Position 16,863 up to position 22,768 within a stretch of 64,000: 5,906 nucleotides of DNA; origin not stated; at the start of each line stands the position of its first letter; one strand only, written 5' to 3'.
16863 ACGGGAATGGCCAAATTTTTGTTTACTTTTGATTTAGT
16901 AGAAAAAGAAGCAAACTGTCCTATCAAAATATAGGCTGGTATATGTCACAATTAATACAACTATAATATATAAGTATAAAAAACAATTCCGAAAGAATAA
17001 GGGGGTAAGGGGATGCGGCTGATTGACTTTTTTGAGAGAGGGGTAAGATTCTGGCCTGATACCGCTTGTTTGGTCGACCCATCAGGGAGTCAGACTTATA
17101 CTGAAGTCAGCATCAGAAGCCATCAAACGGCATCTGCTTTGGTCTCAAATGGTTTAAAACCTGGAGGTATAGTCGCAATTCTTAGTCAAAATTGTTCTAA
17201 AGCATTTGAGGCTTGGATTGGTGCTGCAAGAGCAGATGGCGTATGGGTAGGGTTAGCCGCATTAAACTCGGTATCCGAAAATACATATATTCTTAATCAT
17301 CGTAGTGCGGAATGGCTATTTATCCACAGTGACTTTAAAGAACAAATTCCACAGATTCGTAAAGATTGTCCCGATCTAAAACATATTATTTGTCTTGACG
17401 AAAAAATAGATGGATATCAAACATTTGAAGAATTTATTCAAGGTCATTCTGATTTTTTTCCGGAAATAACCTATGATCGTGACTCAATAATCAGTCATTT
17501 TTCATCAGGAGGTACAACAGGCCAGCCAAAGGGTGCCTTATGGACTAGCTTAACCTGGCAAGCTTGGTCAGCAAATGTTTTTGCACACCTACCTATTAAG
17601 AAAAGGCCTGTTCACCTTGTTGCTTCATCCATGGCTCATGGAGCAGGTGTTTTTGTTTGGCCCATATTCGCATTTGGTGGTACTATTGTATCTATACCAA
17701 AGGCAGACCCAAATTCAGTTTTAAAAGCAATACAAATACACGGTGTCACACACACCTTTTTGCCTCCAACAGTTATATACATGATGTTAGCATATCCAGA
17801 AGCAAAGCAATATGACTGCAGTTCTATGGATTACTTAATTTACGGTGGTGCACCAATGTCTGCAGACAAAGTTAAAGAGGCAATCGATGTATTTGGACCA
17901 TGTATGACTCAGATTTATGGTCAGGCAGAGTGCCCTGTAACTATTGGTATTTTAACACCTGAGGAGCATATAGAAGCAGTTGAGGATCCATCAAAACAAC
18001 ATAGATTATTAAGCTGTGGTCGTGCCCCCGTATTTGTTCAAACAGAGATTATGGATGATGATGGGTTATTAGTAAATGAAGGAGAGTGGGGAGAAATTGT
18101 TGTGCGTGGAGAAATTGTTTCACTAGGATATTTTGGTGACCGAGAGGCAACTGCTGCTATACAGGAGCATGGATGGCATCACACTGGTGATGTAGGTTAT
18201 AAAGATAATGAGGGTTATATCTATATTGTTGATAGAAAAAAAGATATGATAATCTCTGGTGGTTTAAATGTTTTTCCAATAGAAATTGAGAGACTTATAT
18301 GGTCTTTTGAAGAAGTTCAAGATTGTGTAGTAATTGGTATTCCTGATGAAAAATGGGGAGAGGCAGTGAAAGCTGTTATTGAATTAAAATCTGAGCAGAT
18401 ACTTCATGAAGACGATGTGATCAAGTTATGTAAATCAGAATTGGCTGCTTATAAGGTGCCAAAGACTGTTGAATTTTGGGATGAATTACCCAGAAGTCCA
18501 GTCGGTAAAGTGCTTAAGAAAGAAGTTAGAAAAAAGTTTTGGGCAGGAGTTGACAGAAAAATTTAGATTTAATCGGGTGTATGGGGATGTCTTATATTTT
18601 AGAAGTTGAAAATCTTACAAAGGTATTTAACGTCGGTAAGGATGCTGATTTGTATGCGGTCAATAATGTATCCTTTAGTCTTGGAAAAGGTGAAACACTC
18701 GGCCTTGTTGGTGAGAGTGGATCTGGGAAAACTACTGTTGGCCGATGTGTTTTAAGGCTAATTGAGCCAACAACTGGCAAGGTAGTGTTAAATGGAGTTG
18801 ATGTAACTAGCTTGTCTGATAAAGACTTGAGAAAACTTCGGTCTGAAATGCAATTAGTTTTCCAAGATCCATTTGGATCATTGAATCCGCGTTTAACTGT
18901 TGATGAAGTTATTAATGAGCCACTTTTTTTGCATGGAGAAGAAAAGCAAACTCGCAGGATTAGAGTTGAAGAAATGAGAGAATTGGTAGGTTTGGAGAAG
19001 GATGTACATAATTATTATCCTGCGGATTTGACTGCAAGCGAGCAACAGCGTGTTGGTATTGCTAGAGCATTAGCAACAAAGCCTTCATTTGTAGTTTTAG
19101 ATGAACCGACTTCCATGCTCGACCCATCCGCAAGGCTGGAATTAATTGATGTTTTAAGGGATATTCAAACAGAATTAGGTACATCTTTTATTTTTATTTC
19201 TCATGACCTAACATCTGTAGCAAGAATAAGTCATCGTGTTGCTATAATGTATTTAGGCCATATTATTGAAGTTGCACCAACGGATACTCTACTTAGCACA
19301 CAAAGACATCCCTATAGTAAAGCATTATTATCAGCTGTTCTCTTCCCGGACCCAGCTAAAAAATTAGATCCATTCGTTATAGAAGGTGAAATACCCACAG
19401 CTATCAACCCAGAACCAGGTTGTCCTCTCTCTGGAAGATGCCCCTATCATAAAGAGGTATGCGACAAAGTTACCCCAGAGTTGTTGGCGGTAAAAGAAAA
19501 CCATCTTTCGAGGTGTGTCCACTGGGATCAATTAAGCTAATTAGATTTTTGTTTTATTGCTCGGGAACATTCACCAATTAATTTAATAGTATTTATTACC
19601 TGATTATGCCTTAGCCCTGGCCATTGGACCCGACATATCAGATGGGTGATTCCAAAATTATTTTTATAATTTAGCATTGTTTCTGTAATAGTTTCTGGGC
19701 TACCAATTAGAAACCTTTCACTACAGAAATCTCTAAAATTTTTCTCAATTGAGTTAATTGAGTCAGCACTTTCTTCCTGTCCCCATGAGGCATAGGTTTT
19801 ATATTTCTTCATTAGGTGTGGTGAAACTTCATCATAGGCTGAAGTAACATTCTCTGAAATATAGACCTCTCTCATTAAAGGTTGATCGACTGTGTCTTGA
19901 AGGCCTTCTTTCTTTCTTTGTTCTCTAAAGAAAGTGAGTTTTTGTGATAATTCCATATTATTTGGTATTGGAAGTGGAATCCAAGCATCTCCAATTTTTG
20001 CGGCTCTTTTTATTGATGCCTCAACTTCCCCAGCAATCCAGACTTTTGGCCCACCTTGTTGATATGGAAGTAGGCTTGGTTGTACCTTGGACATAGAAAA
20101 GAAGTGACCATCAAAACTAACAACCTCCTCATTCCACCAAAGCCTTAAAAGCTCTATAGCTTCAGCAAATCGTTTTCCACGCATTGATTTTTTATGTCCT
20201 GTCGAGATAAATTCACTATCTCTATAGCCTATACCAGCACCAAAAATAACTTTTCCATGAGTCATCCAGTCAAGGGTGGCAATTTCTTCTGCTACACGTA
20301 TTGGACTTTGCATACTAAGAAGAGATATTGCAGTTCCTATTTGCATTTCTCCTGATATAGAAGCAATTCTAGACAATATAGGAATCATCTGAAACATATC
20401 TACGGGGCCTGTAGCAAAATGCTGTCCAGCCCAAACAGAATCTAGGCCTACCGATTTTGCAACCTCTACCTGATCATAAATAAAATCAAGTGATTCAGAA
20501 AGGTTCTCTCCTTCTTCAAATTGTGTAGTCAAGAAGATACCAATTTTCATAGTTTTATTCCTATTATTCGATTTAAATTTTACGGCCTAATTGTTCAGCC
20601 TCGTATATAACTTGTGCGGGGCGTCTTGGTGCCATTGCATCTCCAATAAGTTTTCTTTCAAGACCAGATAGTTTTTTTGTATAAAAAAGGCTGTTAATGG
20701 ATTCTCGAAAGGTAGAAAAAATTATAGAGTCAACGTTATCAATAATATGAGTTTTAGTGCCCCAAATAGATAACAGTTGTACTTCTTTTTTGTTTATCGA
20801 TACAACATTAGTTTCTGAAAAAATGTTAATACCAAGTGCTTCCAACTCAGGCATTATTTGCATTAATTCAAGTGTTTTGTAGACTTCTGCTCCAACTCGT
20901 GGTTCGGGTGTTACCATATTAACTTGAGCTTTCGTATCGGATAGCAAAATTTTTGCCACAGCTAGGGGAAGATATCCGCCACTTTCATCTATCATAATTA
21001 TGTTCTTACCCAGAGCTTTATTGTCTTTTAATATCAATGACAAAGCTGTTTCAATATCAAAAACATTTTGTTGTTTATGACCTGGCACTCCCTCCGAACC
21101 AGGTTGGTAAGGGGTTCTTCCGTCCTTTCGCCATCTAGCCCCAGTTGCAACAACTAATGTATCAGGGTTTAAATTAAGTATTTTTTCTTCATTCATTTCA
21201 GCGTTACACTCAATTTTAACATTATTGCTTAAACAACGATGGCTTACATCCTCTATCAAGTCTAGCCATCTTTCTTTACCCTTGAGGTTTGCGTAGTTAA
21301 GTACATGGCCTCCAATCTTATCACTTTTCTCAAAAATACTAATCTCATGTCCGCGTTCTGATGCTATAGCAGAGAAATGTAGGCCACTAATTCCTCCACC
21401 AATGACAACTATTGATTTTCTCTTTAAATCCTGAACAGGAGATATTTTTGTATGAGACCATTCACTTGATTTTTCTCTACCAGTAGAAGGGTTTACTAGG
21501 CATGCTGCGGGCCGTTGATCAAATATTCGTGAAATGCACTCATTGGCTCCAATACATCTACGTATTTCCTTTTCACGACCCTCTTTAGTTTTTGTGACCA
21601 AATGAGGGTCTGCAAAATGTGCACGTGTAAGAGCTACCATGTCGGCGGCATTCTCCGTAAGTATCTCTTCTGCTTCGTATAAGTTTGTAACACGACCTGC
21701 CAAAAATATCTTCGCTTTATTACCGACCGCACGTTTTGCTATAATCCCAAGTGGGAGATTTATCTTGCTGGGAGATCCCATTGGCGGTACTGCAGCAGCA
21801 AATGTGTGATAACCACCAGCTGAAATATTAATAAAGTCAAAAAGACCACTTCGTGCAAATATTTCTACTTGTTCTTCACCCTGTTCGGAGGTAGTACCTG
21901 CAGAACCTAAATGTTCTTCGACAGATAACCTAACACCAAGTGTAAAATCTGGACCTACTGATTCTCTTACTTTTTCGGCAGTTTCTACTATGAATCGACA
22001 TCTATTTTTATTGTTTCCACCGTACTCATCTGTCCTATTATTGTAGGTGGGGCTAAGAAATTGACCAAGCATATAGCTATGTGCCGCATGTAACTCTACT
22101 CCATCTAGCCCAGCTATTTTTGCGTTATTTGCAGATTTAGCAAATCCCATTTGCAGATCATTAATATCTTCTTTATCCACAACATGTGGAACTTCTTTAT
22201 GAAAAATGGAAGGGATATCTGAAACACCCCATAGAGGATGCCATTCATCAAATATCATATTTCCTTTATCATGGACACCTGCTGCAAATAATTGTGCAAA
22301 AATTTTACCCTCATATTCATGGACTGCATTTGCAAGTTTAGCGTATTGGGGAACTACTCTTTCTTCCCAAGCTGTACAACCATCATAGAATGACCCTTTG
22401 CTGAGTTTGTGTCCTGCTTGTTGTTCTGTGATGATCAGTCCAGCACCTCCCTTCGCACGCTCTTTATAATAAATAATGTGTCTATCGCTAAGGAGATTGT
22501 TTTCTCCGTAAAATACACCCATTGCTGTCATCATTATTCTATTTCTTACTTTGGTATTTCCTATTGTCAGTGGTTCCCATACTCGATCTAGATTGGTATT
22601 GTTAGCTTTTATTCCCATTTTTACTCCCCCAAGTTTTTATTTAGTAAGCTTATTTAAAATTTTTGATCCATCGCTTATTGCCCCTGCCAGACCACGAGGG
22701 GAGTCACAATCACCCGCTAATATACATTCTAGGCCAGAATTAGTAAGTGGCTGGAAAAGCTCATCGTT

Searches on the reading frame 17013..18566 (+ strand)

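Call 35: search_protein_families(library=pfam, proteins=[window:17013-18566:+], max_evalue=0.00001)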
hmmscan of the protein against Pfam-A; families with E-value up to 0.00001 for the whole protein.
window:17013-18566:+ (517 aa): 2 families
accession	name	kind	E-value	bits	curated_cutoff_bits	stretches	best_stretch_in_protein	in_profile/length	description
PF00501.34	AMP-binding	-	6.7e-59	200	29.9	1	7-374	1-384/384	AMP-binding enzyme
PF13193.12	AMP-binding_C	-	1.6e-16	61.4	24.5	1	424-499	1-76/76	AMP-binding enzyme C-terminal domain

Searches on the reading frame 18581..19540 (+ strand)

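Call 37: search_protein_families(library=pfam, proteins=[window:18581-19540:+], max_evalue=0.00001)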
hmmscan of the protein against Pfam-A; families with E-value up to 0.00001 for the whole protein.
window:18581-19540:+ (319 aa): 3 families
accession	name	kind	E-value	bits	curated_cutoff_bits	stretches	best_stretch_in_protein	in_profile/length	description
PF00005.33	ABC_tran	-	8.1e-31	107.9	25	1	27-178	1-137/137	ABC transporter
PF08352.17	oligo_HPY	-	1.4e-12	48.3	27.1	1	229-294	1-65/65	Oligopeptide/dipeptide transporter, C-terminal region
PF13304.12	AAA_21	-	9.8e-08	32.8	27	0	163-211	251-301/304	AAA domain, putative AbiEii toxin, Type IV TA system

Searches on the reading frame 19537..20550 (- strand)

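Call 37: search_protein_families(library=pfam, proteins=[window:19537-20550:-], max_evalue=0.00001)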
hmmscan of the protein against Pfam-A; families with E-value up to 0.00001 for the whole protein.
window:19537-20550:- (337 aa): 1 family
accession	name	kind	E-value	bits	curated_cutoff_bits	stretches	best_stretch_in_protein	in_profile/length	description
PF00296.26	Bac_luciferase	-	6.8e-43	147.6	27.9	1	1-297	1-309/314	Luciferase-like monooxygenase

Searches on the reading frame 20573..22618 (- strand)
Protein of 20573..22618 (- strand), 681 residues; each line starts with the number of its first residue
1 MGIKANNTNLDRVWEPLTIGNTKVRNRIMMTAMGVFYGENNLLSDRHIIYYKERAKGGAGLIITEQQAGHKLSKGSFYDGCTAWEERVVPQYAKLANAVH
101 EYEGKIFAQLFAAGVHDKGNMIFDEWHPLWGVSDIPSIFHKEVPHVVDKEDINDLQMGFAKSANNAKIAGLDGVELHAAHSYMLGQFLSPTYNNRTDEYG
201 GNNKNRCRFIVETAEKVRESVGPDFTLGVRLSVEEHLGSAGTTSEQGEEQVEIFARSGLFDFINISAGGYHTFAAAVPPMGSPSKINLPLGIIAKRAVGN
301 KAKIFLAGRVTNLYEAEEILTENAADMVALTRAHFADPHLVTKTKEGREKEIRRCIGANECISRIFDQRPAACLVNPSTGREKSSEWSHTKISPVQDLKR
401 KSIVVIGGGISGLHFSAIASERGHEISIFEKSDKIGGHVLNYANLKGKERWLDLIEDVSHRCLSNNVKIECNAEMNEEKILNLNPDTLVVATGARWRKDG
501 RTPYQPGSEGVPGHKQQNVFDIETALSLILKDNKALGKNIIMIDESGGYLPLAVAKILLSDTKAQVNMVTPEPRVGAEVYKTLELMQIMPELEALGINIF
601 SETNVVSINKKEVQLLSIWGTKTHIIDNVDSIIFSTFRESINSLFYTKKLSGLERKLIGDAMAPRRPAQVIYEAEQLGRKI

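Call 35: search_protein_families(library=pfam, proteins=[window:20573-22618:-], max_evalue=0.00001)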
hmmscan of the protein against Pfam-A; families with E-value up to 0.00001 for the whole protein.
window:20573-22618:- (681 aa): 4 families
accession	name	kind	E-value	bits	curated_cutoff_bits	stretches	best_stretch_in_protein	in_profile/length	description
PF00724.26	Oxidored_FMN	-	9.3e-65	219.6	27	1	14-351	3-342/342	NADH:flavin oxidoreductase / NADH oxidase family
PF07992.20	Pyr_redox_2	-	1.1e-12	48.5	26.1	0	396-436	138-178/291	Pyridine nucleotide-disulphide oxidoreductase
PF13450.12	NAD_binding_8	-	9e-09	35.9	21.9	1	405-447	1-42/68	NAD(P)-binding Rossmann-like domain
PF00070.33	Pyr_redox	-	3.6e-07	31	22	0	402-436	1-35/82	Pyridine nucleotide-disulphide oxidoreductase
